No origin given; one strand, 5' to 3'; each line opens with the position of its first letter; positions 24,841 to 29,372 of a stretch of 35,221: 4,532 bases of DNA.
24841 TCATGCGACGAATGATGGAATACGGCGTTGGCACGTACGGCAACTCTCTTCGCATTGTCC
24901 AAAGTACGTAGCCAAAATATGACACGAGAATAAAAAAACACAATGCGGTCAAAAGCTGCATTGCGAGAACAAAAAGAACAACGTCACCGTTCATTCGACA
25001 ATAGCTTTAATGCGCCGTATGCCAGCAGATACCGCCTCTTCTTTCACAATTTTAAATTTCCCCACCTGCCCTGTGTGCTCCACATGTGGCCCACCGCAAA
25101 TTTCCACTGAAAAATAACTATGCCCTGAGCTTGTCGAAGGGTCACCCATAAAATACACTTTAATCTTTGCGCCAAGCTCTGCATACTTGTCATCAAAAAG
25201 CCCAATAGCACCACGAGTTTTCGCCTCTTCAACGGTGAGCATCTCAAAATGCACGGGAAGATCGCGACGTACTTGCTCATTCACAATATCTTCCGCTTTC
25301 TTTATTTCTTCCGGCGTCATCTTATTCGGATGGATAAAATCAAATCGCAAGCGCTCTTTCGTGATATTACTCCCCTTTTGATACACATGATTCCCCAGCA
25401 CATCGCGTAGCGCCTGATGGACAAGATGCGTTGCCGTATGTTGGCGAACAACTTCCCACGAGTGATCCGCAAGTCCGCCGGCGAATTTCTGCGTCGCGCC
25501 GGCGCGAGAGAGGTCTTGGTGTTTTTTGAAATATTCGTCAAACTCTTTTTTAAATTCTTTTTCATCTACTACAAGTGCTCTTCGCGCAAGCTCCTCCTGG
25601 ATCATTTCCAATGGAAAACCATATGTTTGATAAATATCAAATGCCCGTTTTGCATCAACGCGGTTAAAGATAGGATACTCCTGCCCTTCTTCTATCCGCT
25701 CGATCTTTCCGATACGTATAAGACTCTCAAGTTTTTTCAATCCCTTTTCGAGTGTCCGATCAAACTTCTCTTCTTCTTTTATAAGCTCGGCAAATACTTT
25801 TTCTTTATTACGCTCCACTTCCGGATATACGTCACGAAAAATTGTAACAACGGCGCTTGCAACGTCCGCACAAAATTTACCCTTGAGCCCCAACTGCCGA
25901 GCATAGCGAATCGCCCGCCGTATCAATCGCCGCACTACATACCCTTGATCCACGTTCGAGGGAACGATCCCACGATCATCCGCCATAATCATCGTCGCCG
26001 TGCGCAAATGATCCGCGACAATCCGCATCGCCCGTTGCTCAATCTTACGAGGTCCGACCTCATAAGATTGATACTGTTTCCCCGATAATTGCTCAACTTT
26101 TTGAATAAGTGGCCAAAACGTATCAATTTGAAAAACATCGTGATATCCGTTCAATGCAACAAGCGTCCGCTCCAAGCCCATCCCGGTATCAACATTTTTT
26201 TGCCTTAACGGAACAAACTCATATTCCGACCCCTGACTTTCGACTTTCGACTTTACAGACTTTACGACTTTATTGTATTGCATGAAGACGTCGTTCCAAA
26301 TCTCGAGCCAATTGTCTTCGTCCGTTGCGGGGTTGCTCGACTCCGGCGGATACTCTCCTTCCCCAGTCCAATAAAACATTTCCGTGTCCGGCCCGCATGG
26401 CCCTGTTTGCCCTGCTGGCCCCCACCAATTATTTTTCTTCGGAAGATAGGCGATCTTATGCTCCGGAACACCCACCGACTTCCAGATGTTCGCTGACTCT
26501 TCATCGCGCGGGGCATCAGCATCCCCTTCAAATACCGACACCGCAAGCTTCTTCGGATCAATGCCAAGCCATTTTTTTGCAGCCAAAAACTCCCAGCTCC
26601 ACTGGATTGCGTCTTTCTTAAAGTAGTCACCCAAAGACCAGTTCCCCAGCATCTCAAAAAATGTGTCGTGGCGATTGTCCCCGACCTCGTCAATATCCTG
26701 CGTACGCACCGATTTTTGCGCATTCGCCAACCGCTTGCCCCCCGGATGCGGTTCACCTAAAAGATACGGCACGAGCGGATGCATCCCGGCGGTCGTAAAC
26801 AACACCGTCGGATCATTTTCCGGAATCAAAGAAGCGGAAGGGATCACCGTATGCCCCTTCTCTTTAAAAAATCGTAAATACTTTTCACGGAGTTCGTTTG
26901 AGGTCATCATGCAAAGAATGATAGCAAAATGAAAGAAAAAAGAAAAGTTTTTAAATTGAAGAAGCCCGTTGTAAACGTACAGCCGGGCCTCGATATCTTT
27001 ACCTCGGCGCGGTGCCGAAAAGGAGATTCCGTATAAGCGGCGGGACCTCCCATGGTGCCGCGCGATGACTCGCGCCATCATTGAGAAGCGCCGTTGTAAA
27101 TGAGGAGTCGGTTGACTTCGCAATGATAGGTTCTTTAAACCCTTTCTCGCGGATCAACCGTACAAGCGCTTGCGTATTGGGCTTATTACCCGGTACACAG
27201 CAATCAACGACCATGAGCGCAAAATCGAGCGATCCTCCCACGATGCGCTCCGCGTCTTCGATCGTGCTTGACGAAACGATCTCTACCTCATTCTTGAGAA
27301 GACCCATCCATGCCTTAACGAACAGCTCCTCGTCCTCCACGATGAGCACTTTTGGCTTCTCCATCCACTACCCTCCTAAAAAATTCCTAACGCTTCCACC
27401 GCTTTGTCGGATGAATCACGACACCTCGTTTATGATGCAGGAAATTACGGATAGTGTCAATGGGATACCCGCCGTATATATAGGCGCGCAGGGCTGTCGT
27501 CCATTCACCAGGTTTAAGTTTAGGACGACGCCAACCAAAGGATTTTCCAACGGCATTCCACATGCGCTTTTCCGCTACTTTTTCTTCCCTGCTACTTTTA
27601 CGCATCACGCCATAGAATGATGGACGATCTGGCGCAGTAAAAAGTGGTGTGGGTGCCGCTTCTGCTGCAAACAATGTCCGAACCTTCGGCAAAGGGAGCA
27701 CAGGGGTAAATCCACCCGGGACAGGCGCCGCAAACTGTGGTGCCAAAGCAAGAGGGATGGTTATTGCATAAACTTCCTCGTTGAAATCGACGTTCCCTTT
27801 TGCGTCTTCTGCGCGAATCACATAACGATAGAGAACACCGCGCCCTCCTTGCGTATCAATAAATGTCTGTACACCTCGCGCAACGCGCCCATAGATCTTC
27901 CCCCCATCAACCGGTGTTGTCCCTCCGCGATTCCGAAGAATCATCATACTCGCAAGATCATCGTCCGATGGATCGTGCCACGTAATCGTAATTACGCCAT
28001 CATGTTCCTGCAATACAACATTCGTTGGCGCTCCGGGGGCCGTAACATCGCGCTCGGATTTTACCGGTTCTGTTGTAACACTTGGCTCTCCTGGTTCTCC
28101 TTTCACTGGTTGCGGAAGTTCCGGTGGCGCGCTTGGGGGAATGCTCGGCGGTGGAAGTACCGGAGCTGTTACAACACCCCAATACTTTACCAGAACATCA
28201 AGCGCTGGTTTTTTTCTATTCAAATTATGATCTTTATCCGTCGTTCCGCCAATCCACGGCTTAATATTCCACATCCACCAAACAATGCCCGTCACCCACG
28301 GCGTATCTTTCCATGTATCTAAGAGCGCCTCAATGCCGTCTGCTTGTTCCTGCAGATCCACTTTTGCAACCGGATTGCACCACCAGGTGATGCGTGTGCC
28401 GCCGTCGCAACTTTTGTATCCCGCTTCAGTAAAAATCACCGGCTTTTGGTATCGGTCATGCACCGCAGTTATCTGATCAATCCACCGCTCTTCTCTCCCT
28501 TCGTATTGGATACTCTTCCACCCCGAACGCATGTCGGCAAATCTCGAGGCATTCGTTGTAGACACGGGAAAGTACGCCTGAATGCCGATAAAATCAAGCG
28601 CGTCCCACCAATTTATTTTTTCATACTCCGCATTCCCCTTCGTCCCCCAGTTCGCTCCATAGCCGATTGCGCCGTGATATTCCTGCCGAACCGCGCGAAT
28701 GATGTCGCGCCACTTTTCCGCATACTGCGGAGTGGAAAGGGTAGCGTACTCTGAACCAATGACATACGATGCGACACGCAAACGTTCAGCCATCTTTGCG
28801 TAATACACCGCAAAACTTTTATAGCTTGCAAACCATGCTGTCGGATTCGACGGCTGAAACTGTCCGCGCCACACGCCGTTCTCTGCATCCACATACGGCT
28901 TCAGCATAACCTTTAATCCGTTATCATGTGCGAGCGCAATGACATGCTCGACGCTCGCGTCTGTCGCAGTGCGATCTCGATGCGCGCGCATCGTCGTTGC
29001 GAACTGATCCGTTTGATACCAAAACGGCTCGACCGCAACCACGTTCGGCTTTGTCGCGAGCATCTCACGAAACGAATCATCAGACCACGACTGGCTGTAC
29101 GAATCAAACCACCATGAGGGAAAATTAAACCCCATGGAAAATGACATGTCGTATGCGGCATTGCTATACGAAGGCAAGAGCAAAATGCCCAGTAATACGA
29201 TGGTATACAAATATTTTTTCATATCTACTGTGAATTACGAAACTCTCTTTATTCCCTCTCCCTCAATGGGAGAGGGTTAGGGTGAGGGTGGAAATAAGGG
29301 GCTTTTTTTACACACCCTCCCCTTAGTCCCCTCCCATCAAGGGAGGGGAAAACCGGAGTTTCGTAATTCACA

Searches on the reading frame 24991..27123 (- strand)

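Call 42: search_protein_families(library=pfam, proteins=[window:24991-27123:-], max_evalue=0.00001)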
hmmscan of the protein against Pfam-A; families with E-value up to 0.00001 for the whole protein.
window:24991-27123:- (710 aa): 2 families
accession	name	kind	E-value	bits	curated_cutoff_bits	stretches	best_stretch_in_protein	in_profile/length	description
PF01411.24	tRNA-synt_2c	-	3.5e-129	432.3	30.3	1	77-537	1-430/552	tRNA synthetases class II (A)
PF07973.19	tRNA_SAD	-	1e-16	61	24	1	654-705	1-43/44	Threonyl and Alanyl tRNA synthetase second additional domain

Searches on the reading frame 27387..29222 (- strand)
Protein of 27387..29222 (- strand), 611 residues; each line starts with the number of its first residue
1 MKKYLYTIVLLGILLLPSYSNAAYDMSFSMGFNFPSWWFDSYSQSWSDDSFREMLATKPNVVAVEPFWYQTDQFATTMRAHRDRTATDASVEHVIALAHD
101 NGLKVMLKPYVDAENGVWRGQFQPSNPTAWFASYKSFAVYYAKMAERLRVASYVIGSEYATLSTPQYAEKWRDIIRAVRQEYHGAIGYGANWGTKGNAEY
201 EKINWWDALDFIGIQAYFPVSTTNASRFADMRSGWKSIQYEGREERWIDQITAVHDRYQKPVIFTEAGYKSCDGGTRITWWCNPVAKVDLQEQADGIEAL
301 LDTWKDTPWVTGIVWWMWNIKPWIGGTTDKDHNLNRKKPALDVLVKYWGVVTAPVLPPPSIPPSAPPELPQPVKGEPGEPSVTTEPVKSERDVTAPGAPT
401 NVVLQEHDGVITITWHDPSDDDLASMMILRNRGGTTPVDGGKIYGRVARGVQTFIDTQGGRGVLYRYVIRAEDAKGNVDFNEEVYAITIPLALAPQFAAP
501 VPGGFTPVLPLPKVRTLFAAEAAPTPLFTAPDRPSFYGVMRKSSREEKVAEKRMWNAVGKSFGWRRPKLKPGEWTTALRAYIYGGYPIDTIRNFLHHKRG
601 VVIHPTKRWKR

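Call 42: search_protein_families(library=pfam, proteins=[window:27387-29222:-], max_evalue=0.00001)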
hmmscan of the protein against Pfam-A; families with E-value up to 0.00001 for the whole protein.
window:27387-29222:- (611 aa): 1 family
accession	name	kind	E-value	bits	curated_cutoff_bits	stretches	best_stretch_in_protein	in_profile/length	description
PF22612.2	GH113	-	1.2e-52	179.5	27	1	41-321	11-271/289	Glycoside Hydrolase Family 113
